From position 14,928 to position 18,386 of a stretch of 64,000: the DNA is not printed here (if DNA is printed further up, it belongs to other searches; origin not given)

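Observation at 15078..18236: Single-gene NUDIX-PLD-helicase-SRA-like fusion: candidate defence enzyme coupling nucleotide-pool hydrolysis to modification-dependent restriction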

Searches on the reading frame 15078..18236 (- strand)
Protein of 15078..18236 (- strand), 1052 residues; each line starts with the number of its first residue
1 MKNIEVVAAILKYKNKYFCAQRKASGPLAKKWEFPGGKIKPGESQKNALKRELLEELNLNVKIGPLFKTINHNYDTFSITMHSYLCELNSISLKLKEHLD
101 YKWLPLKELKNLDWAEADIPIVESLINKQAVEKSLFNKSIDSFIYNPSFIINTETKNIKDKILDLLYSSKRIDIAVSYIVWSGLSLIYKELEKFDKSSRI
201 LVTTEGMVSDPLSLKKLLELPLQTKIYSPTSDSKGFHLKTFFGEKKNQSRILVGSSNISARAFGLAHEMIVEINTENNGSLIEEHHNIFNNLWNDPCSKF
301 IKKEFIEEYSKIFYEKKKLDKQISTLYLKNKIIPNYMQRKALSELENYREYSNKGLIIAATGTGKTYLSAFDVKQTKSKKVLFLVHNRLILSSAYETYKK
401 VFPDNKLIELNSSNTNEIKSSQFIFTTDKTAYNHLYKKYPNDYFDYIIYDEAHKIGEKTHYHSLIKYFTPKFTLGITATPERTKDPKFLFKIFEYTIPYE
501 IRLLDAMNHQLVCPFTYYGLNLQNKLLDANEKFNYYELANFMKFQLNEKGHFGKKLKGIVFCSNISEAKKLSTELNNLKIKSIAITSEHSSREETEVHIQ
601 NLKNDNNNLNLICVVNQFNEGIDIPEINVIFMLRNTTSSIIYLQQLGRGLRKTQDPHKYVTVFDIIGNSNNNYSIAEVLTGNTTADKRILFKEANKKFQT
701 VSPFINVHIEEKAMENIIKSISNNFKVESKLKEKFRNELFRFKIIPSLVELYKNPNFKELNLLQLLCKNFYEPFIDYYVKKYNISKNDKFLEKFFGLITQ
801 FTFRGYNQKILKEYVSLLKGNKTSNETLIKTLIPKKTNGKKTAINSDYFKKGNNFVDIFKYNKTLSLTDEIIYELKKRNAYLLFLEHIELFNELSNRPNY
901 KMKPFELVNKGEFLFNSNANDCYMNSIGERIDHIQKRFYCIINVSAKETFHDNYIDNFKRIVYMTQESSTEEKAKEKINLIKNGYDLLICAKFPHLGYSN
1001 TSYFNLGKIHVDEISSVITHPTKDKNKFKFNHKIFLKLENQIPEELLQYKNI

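Call 4: search_protein_families(library=pfam, proteins=[window:15078-18236:-], max_evalue=0.1)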
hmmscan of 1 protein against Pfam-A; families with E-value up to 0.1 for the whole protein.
window:15078-18236:- (1052 aa): 9 families
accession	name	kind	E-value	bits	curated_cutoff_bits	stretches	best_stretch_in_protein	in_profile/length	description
PF04851.21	ResIII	-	2e-34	119.3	22.5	1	332-482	2-164/164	Type III restriction enzyme, res subunit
PF14815.12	NUDIX_4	-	7.1e-19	68.1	35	1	7-123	2-112/113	NUDIX domain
PF00293.34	NUDIX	-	1.7e-14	54.4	21.1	1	6-123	6-132/134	NUDIX domain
PF00270.35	DEAD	-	2.4e-12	47.4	26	1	338-483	4-163/167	DEAD/DEAH box helicase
PF00271.37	Helicase_C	-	2.9e-09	37.6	23.5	1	554-651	14-108/110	Helicase conserved C-terminal domain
PF13091.12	PLDc_2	-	2.3e-07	31.2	27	1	168-293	8-132/132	PLD-like domain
PF18766.7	SWI2_SNF2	-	1.3e-06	28.7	26.7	1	340-527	8-200/221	SWI2/SNF2 ATPase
PF09848.15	SLFN-g3_helicase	-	0.0058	16.4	24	1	360-460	9-97/354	Schlafen group 3, DNA/RNA helicase domain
PF22327.2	Nudt16-like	-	0.015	15.7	27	1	34-84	37-91/161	U8 snoRNA-decapping enzyme-like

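Call 5: search_protein_families(library=padloc, proteins=[window:15078-18236:-], max_evalue=0.1)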
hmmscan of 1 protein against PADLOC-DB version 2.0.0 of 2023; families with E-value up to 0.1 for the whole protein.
window:15078-18236:- (1052 aa): 13 families
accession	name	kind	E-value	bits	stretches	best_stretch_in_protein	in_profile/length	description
PDLC03658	mREase_IV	-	4e-86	287.6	1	129-789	10-680/953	Type IV methyl-directed restriction enzyme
PDLC03659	mREase_IV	-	6.6e-50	167.9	1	154-726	32-626/945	Type IV methyl-directed restriction enzyme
PDLC04899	PDC-S07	-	1.2e-48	162.2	1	1-129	3-132/135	-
PDLC02707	PbeA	-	8.8e-31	105.2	2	222-547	121-479/672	PbeA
PDLC02704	PbeA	-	1.7e-19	67.8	3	411-540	350-477/682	PbeA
PDLC02703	PbeA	-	1.6e-12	44.8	2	431-522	352-448/626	PbeA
PDLC02705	PbeA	-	3.9e-12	43.2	2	557-668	527-635/691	PbeA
PDLC03928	PsyrT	-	5.1e-07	26.4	1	557-655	243-338/689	-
PDLC03829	ZacB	-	1.3e-06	25.6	1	229-282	290-343/586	-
PDLC02859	DpdF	-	0.0041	13.6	1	568-654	330-417/545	DpdF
PDLC02614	DrmC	-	0.012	13.5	1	151-278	15-140/153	DrmC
PDLC04173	GajB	-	0.013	12.5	1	352-386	9-44/471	-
PDLC02870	DpdF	-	0.032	10.7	1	555-664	226-331/534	DpdF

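Call 6: search_protein_families(library=ncbifam, proteins=[window:15078-18236:-], max_evalue=0.1)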
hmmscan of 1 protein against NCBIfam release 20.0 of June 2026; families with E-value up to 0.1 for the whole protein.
window:15078-18236:- (1052 aa): 24 families
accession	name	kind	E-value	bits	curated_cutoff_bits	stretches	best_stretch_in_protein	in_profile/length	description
NF046051.1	restrict_EcoAI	equivalog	1.8e-27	96.1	550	2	262-485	83-318/768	EcoAI/FtnUII family type I restriction enzme subunit R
NF007834.0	PRK10546.1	equivalog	4.4e-25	88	156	1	1-131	1-131/135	pyrimidine (deoxy)nucleoside triphosphate diphosphatase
NF006530.0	PRK08999.1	equivalog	8.6e-23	80.8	245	1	1-125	3-128/315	Nudix family hydrolase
TIGR00586.1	mutt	equivalog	4.5e-21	75.2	97.9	1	1-125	2-127/129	8-oxo-dGTP diphosphatase MutT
NF008044.0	PRK10776.1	equivalog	5.9e-20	71.5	148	1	1-127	1-128/130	8-oxo-dGTP diphosphatase MutT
NF053632.1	heli_RadD_YejH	equivalog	6.1e-18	64.4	720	2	554-674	248-363/573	DNA repair helicase RadD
TIGR04095.1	dnd_restrict_1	equivalog_domain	8.7e-17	61.2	600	2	347-544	19-231/451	DNA phosphorothioation system restriction enzyme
NF008521.0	PRK11448.1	equivalog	7.9e-11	40.7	729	1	574-667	728-816/1123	type I restriction-modification system endonuclease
NF010337.0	PRK13766.1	equivalog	7e-10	37.6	610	2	348-483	26-176/781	Hef nuclease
TIGR02705.1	nudix_YtkD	equivalog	3.5e-06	26.6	154.4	1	3-57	23-72/156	RNA deprotection pyrophosphohydrolase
NF001936.0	PRK00714.1-3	equivalog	4.1e-06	26.8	118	1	12-59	20-64/155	RNA pyrophosphohydrolase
NF001938.0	PRK00714.1-5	equivalog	5.3e-05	22.6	116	1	7-60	17-75/172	RNA pyrophosphohydrolase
NF012016.0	PRK15472.1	equivalog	6.3e-05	22.7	95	1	3-62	3-63/141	nucleoside triphosphatase NudI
TIGR00614.1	recQ_fam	subfamily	0.0001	21.3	219.8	1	527-654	203-322/470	RecQ family ATP-dependent DNA helicase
NF001937.0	PRK00714.1-4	equivalog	0.0002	21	139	1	8-61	13-62/161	RNA pyrophosphohydrolase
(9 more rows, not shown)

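Call 7: find_homologous_proteins(query=window:15078-18236:-)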
Query window:15078-18236:- (1052 aa): 1046 proteins with E <= 0.001 among 8000 candidates; the best 120 are listed.
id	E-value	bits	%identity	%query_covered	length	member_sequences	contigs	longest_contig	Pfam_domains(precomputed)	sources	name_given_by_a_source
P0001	0.0e+0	2325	99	100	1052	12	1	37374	PF00270.36,PF13091.13,PF00293.35,PF18766.8,PF00271.38,PF14815.13,PF04851.22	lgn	-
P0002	0.0e+0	1890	80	100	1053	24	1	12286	PF00270.36,PF13091.13,PF00293.35,PF18766.8,PF00271.38,PF14815.13,PF04851.22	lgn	-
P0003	0.0e+0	1422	69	88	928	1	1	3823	PF00270.36,PF13091.13,PF18766.8,PF00271.38,PF04851.22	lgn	-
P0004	0.0e+0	1422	69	88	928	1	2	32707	PF00270.36,PF13091.13,PF18766.8,PF00271.38,PF04851.22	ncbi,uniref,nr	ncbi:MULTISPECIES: DEAD/DEAH box helicase family protein [Psychrilyobacter]|uniref:Uncharacterized p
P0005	0.0e+0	1422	69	88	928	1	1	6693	PF00270.36,PF13091.13,PF18766.8,PF00271.38,PF04851.22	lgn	-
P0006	0.0e+0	1416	68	88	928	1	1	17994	PF00270.36,PF13091.13,PF18766.8,PF00271.38,PF04851.22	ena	-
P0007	0.0e+0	1415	68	88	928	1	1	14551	PF00270.36,PF13091.13,PF18766.8,PF00271.38,PF04851.22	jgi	-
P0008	0.0e+0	1413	69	88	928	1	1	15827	PF00270.36,PF13091.13,PF18766.8,PF00271.38,PF04851.22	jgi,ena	-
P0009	0.0e+0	1403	68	88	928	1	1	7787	PF00270.36,PF13091.13,PF18766.8,PF00271.38,PF04851.22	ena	-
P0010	0.0e+0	1402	68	88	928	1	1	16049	PF00270.36,PF13091.13,PF18766.8,PF00271.38,PF04851.22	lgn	-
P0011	0.0e+0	1399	68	88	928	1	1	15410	PF00270.36,PF13091.13,PF18766.8,PF00271.38,PF04851.22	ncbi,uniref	ncbi:MAG: DEAD/DEAH box helicase family protein [Psychrilyobacter sp.]|uniref:DEAD/DEAH box helicase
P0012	0.0e+0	1385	67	88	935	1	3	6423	PF00270.36,PF13091.13,PF00271.38,PF04851.22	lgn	-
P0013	0.0e+0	1218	55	100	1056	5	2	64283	PF00270.36,PF13091.13,PF00293.35,PF18766.8,PF00271.38,PF14815.13,PF04851.22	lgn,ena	-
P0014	0.0e+0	1206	61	87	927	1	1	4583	PF00270.36,PF13091.13,PF18766.8,PF00271.38,PF04851.22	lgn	-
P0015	0.0e+0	1190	60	88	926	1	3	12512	PF00270.36,PF13091.13,PF18766.8,PF00271.38,PF04851.22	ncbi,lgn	-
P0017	0.0e+0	1186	61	87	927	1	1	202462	PF00270.36,PF13091.13,PF18766.8,PF00271.38,PF04851.22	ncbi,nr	ncbi:MAG: DEAD/DEAH box helicase family protein [Bacilli bacterium]|nr:DEAD/DEAH box helicase family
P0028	0.0e+0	1143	58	87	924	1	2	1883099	PF00270.36,PF13091.13,PF18766.8,PF00271.38,PF04851.22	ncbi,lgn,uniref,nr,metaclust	ncbi:DEAD/DEAH box helicase family protein [Haploplasma axanthum]|uniref:Hef nuclease n=1 Tax=Haplop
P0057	0.0e+0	1052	54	88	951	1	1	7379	PF00270.36,PF13091.13,PF18766.8,PF00271.38,PF04851.22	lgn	-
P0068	5.5e-262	890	47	87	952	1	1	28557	PF00270.36,PF13091.13,PF18766.8,PF00271.38,PF04851.22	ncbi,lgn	-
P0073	1.6e-122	428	33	87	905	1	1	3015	PF00270.36,PF13091.13,PF18766.8,PF00271.38,PF04851.22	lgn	-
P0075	8.7e-101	356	34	71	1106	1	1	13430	PF00270.36,PF13091.13,PF11907.14,PF00293.35,PF18766.8,PF00271.38,PF26350.1,PF14815.13,PF04851.22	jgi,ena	jgi:mutator protein MutT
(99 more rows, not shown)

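Call 8: search_solved_structures(query=window:15078-18236:-, max_evalue=0.01)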
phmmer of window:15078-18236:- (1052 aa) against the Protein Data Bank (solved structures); distinct sequences matched with E-value up to 0.01: 42.
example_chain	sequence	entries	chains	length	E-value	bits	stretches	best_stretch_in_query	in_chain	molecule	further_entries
7clg_A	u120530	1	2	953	1.5e-85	291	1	129-796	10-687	Putative helicase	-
3gwy_A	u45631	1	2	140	3.4e-30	107.8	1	1-127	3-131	Putative CTP pyrophosphohydrolase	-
5x1x_A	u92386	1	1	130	3.1e-25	91.4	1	2-126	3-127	Mutator mutT protein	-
2rrk_A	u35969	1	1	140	1.3e-16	62.9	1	1-130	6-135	CTP pyrophosphohydrolase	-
3hhj_A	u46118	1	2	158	1.5e-16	62.6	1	5-127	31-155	Mutator mutT protein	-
3ees_A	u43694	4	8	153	3.5e-15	58.1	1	4-125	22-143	Probable pyrophosphohydrolase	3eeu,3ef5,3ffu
3r03_A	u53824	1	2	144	4.5e-15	57.7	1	7-124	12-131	NUDIX hydrolase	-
3h1t_A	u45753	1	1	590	9e-15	56.8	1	318-503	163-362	Type I site-specific restriction-modification system, R (Restriction) subunit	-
5zrc_A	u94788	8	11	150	1.7e-13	52.5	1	6-126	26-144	Putative mutator protein MutT2/NUDIX hydrolase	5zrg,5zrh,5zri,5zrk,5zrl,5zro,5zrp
1mut_A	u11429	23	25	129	4.6e-11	44.5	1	1-125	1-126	NUCLEOSIDE TRIPHOSPHATE PYROPHOSPHOHYDROLASE | Mutator mutT protein | 7,8-dihydro-8-oxoguanine-triphosphatase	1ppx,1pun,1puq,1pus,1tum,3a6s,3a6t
7syc_A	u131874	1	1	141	1.7e-10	42.6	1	1-127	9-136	7,8-dihydro-8-oxoguanine-triphosphatase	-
6jde_B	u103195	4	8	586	8.5e-10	40.3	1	336-674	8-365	Putative DNA repair helicase RadD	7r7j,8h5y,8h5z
4v14_A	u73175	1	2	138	1.7e-09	39.3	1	1-126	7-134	MUTATOR MUTT PROTEIN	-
6p66_A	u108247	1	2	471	2.6e-09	38.7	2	330-484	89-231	DNA repair protein RAD25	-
2fwr_A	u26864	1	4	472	2.6e-09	38.7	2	331-484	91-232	DNA repair protein RAD25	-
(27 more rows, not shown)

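Call 28: find_encoding_contigs(protein=P0004, flank=5000, max_places=3)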
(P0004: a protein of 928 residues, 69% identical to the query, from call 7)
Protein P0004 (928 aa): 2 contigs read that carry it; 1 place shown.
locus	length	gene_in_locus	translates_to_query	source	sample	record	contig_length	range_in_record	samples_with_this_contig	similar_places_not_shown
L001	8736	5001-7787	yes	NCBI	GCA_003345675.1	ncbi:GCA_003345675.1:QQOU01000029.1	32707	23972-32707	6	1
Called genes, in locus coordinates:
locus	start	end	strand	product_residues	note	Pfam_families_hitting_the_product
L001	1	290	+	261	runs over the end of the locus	PF01226:Form_Nir_trans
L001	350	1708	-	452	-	PF00501:AMP-binding (weak), PF27533:CapK_C (weak)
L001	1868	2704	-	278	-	PF00990:GGDEF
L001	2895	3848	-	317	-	PF13487:HD_5, PF01966:HD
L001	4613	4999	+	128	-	PF00293:NUDIX, PF14815:NUDIX_4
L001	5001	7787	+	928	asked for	PF13091:PLDc_2 (weak), PF00270:DEAD, PF04851:ResIII, PF18766:SWI2_SNF2 (weak), PF00271:Helicase_C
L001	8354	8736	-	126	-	PF03600:CitMHS (weak), PF02040:ArsB (faint)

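Call 29: find_encoding_contigs(protein=P0028, flank=5000, max_places=2)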
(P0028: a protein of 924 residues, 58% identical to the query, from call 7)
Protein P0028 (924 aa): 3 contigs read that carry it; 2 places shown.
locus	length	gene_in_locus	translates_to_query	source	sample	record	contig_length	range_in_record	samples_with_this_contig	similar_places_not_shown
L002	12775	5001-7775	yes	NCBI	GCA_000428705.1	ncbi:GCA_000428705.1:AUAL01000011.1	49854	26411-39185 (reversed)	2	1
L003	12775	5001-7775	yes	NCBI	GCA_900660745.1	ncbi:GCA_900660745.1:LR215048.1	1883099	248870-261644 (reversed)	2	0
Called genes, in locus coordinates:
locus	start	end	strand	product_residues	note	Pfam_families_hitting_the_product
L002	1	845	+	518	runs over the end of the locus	PF19614:DUF6119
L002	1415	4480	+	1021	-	PF00149:Metallophos, PF12850:Metallophos_2 (faint), PF13173:AAA_14 (weak), PF24406:nSTAND_NTPase4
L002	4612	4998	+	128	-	PF00293:NUDIX, PF14815:NUDIX_4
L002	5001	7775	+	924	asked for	PF13091:PLDc_2 (weak), PF00270:DEAD, PF04851:ResIII, PF18766:SWI2_SNF2 (weak), PF00271:Helicase_C (weak)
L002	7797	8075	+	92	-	-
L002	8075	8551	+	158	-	PF03747:ADP_ribosyl_GH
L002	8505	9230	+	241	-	PF03747:ADP_ribosyl_GH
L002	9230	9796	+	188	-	-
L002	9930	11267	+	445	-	PF01554:MatE (weak)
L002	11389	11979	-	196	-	PF00239:Resolvase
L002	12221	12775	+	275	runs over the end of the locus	PF02086:MethyltransfD12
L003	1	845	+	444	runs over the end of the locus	PF19614:DUF6119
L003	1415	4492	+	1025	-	PF00149:Metallophos, PF12850:Metallophos_2 (faint), PF13173:AAA_14 (weak), PF24406:nSTAND_NTPase4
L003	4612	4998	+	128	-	PF00293:NUDIX, PF14815:NUDIX_4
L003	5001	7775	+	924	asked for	PF13091:PLDc_2 (weak), PF00270:DEAD, PF04851:ResIII, PF18766:SWI2_SNF2 (weak), PF00271:Helicase_C (weak)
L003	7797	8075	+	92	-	-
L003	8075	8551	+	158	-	PF03747:ADP_ribosyl_GH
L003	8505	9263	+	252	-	PF03747:ADP_ribosyl_GH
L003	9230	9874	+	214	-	-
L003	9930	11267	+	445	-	PF01554:MatE (weak)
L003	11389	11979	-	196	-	PF00239:Resolvase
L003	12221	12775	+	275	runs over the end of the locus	PF02086:MethyltransfD12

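Call 34: find_encoding_contigs(protein=P0013, flank=6000, max_places=2)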
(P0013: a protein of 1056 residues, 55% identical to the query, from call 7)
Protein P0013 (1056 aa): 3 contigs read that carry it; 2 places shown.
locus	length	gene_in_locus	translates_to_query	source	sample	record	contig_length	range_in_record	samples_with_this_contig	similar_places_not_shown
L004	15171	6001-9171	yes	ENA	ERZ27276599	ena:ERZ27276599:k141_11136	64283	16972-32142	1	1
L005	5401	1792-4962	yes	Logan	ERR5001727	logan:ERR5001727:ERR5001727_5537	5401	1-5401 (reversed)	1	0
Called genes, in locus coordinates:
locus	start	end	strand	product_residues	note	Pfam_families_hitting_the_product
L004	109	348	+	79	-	PF04023:FeoA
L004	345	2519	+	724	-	PF00009:GTP_EFTU (faint), PF01926:MMR_HSR1, PF02421:FeoB_N, PF09439:SRPRB (weak), PF07670:Gate, PF07664:FeoB_C, PF07670:Gate (weak)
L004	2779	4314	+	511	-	PF00999:Na_H_Exchanger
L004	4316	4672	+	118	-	PF00543:P-II (weak)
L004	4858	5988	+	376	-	PF11187:Mbeg1-like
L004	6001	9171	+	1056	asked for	PF00293:NUDIX, PF14815:NUDIX_4, PF13091:PLDc_2, PF00270:DEAD, PF04851:ResIII, PF18766:SWI2_SNF2 (weak), PF00271:Helicase_C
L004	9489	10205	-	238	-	PF01555:N6_N4_Mtase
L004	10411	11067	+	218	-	PF10544:T5orf172, PF13455:MUG113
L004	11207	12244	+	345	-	PF01381:HTH_3, PF12844:HTH_19, PF13443:HTH_26, PF13560:HTH_31 (weak), PF02086:MethyltransfD12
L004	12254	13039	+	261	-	PF01555:N6_N4_Mtase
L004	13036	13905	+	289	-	PF04556:DpnII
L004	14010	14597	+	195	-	PF00440:TetR_N (weak), PF14278:TetR_C_8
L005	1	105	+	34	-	?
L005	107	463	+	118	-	PF00543:P-II (weak)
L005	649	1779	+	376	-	PF11187:Mbeg1-like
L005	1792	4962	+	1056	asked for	PF00293:NUDIX, PF14815:NUDIX_4, PF13091:PLDc_2, PF00270:DEAD, PF04851:ResIII, PF18766:SWI2_SNF2 (weak), PF00271:Helicase_C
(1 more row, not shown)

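Call 35: find_encoding_contigs(protein=P0002, flank=6000, max_places=2)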
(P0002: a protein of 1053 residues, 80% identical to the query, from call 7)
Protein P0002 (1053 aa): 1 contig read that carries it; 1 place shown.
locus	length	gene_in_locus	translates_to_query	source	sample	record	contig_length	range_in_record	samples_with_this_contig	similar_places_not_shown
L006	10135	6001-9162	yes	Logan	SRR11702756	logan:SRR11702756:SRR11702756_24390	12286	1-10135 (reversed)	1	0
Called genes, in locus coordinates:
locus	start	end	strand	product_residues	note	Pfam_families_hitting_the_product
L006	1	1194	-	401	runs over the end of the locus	PF01546:Peptidase_M20, PF07687:M20_dimer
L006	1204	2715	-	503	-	PF03806:ABG_transport, PF02667:SCFA_trans (weak)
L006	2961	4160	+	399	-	-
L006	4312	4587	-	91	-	PF13419:HAD_2 (weak)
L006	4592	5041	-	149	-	-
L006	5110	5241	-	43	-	-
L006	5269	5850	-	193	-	PF00440:TetR_N, PF16925:TetR_C_13, PF21993:TetR_C_13_2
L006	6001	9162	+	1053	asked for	PF00293:NUDIX, PF14815:NUDIX_4, PF13091:PLDc_2, PF18766:SWI2_SNF2 (weak), PF00270:DEAD, PF04851:ResIII, PF00271:Helicase_C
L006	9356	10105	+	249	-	PF00892:EamA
